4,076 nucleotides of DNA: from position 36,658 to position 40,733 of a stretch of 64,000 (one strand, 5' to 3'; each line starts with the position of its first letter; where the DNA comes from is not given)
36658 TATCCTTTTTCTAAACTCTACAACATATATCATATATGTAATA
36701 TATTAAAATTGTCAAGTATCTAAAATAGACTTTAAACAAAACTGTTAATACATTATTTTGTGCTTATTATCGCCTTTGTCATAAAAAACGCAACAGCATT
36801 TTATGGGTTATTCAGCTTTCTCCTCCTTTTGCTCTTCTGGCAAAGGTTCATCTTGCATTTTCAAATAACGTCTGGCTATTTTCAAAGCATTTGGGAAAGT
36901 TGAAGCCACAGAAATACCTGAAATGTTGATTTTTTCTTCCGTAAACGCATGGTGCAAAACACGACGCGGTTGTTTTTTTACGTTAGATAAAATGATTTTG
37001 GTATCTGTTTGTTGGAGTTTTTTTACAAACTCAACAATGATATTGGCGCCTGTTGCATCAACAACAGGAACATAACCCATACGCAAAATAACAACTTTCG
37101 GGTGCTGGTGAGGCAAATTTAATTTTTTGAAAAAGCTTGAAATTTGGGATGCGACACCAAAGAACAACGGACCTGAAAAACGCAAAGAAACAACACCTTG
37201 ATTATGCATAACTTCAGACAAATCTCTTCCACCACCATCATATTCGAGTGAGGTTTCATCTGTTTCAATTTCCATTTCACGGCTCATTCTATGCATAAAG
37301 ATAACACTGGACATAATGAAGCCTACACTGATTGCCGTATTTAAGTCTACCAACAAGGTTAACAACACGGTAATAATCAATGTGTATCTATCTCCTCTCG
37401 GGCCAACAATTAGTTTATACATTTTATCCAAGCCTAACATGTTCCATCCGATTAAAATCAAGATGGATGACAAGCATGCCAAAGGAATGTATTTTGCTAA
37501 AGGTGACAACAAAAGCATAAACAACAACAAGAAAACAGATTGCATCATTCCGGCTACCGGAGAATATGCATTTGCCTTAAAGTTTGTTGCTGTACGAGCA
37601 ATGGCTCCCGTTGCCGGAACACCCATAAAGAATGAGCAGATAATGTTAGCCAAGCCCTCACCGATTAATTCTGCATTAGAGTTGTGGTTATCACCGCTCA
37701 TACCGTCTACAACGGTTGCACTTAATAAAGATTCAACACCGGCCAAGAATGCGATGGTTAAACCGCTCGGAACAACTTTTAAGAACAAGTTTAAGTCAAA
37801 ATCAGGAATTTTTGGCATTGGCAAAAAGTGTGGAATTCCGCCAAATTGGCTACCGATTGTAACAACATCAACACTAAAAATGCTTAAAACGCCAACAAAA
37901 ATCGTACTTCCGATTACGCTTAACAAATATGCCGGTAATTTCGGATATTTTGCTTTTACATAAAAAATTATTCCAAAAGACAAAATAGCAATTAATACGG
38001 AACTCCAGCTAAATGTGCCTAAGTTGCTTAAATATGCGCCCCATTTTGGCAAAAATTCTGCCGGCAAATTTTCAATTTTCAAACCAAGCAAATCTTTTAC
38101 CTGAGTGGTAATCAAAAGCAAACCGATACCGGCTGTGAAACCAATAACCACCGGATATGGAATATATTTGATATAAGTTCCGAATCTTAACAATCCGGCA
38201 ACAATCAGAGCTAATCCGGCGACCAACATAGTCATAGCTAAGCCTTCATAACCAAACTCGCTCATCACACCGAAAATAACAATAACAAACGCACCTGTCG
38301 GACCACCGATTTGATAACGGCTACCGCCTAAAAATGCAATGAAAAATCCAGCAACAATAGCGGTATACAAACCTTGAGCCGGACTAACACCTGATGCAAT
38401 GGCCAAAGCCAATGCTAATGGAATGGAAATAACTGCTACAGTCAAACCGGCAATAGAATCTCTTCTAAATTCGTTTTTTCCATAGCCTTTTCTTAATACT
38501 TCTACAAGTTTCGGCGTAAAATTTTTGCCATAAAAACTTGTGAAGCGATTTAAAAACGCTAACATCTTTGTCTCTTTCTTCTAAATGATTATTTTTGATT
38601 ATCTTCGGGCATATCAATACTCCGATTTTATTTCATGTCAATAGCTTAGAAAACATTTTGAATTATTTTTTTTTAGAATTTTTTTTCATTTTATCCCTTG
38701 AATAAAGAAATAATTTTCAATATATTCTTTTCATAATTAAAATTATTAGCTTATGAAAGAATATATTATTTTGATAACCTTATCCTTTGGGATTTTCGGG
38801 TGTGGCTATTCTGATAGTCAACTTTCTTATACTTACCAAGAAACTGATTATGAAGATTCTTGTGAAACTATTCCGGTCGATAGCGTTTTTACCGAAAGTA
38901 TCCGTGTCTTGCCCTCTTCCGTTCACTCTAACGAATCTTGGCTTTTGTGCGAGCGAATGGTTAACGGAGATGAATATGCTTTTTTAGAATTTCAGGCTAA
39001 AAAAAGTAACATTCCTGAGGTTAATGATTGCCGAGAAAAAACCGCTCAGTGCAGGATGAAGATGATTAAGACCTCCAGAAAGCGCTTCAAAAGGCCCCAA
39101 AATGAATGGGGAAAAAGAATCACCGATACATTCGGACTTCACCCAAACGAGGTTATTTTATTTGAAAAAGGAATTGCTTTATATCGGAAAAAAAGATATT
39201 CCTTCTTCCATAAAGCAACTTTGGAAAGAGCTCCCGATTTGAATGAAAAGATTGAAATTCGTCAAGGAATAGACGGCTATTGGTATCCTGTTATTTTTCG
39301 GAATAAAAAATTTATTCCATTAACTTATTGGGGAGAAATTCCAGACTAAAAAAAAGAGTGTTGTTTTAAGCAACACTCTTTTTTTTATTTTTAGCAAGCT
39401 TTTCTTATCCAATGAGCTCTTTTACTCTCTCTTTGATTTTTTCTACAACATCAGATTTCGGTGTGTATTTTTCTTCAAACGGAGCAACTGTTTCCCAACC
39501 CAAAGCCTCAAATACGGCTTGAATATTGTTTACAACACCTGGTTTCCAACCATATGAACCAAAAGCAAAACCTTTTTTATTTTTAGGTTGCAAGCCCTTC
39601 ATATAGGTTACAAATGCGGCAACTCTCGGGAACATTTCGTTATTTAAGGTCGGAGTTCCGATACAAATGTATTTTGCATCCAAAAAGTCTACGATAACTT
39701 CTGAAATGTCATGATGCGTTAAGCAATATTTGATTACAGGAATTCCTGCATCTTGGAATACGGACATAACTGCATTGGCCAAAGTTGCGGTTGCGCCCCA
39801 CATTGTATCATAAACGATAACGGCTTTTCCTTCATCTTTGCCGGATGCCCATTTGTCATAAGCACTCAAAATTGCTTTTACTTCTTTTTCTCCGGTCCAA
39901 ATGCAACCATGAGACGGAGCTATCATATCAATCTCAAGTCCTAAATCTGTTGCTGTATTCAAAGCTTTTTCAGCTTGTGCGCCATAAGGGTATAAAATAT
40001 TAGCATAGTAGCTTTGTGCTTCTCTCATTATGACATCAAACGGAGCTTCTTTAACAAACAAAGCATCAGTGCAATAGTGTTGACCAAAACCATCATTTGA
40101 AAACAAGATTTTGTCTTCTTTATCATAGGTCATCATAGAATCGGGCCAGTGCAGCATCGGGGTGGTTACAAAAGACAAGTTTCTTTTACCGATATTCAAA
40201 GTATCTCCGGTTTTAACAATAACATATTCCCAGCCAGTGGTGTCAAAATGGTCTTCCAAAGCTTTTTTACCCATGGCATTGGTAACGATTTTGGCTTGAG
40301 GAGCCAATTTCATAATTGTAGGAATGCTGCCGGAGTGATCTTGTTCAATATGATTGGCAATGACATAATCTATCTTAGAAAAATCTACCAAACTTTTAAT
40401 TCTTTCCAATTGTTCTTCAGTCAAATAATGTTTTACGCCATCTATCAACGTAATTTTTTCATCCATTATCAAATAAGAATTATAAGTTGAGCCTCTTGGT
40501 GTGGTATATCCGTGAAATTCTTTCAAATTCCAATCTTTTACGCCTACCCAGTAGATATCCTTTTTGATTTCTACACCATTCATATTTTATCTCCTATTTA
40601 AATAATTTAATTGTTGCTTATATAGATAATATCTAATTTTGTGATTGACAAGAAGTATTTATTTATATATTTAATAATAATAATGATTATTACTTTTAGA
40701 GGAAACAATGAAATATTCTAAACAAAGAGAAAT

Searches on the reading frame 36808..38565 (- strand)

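Call 49: search_protein_families(library=pfam, proteins=[window:36808-38565:-], max_evalue=0.00001)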
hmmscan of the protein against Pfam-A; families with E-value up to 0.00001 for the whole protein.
window:36808-38565:- (585 aa): 2 families
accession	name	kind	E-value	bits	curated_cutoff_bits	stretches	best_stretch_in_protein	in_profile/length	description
PF00916.26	Sulfate_transp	-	1e-79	268.5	23.2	1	33-387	1-368/380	Sulfate permease family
PF01740.26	STAS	-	7e-14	51.9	22.6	1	452-548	4-99/106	STAS domain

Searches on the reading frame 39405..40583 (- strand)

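Call 49: search_protein_families(library=pfam, proteins=[window:39405-40583:-], max_evalue=0.00001)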
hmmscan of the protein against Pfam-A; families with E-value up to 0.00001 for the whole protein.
window:39405-40583:- (392 aa): 3 families
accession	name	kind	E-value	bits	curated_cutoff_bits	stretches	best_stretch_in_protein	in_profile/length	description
PF19583.5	ODP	-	1.6e-24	87.3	27.2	1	34-226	3-194/194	ODP family beta lactamase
PF00258.30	Flavodoxin_1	-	7.4e-13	49.3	25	1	256-378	1-134/143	Flavodoxin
PF00753.33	Lactamase_B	-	6.1e-07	30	22.7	1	35-225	7-196/196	Metallo-beta-lactamase superfamily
